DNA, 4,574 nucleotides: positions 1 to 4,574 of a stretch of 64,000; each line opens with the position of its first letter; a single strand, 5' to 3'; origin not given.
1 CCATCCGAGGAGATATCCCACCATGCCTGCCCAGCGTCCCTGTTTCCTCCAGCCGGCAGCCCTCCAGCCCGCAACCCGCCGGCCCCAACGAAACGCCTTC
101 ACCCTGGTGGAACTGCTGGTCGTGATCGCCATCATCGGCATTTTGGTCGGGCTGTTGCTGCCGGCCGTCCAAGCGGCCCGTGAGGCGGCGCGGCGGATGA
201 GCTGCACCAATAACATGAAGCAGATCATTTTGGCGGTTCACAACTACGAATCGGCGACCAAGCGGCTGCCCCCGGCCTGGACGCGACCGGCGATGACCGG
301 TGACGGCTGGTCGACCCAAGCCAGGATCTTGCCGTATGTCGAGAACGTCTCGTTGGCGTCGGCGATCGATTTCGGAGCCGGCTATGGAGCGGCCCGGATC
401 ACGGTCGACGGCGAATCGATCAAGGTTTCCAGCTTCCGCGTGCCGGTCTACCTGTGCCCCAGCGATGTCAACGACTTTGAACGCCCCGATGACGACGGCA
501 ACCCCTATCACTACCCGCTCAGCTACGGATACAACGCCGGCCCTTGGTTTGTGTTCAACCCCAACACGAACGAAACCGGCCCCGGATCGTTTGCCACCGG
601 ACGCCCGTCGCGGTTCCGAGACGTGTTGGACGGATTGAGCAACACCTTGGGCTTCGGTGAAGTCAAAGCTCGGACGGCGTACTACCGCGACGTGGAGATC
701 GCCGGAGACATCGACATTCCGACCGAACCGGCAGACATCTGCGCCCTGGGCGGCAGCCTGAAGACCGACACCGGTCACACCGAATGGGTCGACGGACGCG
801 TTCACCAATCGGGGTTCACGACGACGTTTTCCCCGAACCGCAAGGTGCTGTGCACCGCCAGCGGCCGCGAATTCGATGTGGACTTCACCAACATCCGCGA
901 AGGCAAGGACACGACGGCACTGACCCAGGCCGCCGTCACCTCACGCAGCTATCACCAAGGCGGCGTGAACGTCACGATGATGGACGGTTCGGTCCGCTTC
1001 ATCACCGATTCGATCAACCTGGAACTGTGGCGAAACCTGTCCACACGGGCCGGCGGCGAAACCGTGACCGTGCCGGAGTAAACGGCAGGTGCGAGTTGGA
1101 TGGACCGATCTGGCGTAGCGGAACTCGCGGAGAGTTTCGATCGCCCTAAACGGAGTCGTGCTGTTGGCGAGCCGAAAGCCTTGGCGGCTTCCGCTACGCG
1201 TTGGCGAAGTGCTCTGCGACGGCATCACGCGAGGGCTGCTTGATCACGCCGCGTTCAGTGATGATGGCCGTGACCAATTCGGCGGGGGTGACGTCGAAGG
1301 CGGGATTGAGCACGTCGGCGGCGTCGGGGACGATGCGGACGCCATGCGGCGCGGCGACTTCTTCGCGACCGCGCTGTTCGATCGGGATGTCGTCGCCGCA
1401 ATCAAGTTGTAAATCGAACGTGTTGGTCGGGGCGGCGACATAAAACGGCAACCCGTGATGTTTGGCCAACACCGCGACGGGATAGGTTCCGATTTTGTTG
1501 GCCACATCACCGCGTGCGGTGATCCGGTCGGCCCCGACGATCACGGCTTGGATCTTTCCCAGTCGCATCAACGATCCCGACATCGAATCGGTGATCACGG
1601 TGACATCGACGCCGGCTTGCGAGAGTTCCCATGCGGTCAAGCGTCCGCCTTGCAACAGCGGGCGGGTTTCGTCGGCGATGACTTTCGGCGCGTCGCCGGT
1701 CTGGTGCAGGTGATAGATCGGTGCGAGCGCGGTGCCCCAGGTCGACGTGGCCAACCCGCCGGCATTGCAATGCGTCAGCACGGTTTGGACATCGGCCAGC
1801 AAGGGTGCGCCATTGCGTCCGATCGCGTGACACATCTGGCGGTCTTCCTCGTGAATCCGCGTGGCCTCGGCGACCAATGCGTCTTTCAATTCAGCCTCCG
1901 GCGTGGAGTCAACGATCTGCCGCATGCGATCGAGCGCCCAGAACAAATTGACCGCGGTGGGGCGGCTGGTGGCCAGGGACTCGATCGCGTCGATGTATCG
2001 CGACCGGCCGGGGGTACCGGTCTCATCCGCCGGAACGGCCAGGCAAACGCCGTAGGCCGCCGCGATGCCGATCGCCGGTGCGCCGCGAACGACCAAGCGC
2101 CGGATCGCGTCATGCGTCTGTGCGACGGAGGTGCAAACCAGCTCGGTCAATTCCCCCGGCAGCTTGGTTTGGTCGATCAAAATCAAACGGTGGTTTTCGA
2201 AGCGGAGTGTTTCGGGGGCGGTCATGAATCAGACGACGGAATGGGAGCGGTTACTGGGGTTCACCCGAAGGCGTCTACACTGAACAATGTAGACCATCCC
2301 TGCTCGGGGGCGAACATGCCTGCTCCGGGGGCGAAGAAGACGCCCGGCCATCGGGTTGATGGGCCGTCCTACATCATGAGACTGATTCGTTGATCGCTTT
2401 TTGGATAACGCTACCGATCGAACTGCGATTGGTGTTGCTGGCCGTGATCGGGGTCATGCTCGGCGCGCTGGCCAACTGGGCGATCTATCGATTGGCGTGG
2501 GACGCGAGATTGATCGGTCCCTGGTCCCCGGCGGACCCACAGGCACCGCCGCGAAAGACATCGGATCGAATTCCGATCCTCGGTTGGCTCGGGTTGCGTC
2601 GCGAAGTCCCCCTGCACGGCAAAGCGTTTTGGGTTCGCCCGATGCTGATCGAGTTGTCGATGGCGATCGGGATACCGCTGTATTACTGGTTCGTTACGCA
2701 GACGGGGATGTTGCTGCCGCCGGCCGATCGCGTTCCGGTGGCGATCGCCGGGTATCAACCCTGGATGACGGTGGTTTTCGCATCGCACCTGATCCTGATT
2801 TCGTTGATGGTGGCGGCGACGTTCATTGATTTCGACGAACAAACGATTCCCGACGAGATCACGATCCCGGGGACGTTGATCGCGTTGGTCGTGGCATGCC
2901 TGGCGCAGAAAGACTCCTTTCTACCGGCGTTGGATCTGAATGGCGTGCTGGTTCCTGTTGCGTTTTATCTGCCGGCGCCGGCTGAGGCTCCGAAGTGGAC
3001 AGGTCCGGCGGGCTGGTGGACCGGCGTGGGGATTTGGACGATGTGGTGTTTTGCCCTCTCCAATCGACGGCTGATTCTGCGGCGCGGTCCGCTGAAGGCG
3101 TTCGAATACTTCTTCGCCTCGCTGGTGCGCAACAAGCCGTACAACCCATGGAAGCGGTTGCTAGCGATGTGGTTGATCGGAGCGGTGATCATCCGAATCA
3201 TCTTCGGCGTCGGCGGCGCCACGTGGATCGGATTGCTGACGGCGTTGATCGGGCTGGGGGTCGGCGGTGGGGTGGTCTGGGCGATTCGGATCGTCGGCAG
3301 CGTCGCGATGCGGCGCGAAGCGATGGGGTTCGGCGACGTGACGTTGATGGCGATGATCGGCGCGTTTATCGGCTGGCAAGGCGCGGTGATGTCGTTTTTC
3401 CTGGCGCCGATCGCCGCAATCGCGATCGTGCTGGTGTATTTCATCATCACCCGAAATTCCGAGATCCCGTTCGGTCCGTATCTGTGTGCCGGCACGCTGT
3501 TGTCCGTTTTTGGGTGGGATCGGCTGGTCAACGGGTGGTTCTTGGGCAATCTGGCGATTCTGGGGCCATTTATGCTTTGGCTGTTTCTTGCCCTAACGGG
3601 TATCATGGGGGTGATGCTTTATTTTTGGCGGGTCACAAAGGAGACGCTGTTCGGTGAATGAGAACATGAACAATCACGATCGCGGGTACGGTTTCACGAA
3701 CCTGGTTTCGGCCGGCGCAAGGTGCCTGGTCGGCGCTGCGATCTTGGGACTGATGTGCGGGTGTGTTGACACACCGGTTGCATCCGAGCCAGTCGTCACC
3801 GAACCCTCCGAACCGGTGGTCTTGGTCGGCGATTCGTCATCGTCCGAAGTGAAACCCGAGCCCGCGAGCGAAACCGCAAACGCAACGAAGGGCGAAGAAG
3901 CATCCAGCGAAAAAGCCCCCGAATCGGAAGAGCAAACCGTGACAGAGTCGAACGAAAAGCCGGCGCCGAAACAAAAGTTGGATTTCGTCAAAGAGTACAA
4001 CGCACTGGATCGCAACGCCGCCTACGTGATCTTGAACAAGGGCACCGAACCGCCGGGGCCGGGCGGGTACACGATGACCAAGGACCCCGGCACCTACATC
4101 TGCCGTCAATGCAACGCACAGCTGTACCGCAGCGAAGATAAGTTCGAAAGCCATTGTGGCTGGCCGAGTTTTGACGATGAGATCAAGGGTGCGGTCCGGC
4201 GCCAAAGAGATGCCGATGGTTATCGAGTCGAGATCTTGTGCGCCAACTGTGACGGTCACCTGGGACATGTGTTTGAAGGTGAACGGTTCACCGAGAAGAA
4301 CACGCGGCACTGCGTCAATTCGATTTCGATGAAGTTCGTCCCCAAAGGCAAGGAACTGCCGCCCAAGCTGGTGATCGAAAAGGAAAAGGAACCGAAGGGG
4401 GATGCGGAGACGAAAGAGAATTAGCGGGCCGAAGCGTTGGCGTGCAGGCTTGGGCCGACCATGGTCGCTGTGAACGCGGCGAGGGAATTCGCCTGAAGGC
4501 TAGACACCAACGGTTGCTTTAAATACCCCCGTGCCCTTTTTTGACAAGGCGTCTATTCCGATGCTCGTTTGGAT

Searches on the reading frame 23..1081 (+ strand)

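Call 74: search_protein_families(library=pfam, proteins=[window:23-1081:+], max_evalue=0.00001)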
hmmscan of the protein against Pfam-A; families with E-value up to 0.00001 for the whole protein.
window:23-1081:+ (352 aa): 2 families
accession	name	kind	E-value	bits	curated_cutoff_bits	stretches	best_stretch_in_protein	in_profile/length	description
PF07596.16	SBP_bac_10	-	3e-55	188.6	23.3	1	50-333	1-267/268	Protein of unknown function (DUF1559)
PF07963.17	N_methyl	-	2.5e-07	30.4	21.2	1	22-46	3-27/27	Prokaryotic N-terminal methylation motif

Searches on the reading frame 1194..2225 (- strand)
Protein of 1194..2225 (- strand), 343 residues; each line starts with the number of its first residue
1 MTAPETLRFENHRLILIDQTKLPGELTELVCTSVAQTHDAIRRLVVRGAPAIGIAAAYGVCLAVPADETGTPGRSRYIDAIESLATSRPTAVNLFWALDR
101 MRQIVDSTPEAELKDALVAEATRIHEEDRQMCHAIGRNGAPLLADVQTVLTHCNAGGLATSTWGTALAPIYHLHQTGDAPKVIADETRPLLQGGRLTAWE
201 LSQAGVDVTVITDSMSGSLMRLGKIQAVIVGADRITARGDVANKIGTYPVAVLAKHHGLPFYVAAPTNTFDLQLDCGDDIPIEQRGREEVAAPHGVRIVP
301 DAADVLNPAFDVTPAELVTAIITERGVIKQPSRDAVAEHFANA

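Call 74: search_protein_families(library=pfam, proteins=[window:1194-2225:-], max_evalue=0.00001)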
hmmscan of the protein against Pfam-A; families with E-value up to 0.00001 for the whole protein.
window:1194-2225:- (343 aa): 1 family
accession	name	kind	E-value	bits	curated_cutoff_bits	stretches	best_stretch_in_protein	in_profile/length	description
PF01008.23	IF-2B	-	9.2e-84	281.4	22.4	1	46-329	2-279/280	Initiation factor 2 subunit family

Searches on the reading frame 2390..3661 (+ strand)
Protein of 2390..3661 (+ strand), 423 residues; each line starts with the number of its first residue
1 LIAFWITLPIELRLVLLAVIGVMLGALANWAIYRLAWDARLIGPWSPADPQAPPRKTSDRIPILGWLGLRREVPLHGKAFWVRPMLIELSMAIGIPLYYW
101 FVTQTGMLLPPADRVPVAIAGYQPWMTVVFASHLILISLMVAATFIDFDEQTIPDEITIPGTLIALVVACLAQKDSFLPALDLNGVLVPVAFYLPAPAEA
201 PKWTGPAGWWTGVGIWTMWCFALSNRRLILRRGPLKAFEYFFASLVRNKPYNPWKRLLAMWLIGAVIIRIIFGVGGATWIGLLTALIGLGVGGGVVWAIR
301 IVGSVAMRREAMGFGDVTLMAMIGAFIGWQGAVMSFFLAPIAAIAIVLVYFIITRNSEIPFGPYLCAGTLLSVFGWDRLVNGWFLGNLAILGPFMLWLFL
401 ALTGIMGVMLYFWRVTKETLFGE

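Call 74: search_protein_families(library=pfam, proteins=[window:2390-3661:+], max_evalue=0.00001)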
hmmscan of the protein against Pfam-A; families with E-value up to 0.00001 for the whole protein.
window:2390-3661:+ (423 aa): 1 family
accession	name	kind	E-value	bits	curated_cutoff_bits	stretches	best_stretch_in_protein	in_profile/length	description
PF01478.23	Peptidase_A24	-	1.5e-11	45.1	26.5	1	261-347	25-103/104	Type IV leader peptidase family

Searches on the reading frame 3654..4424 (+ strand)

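Call 74: search_protein_families(library=pfam, proteins=[window:3654-4424:+], max_evalue=0.00001)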
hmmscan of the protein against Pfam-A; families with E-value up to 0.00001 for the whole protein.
window:3654-4424:+ (256 aa): 1 family
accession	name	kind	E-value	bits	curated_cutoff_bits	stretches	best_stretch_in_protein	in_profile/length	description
PF01641.26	SelR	-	2.9e-40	137.3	24.9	1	118-230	1-116/116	SelR domain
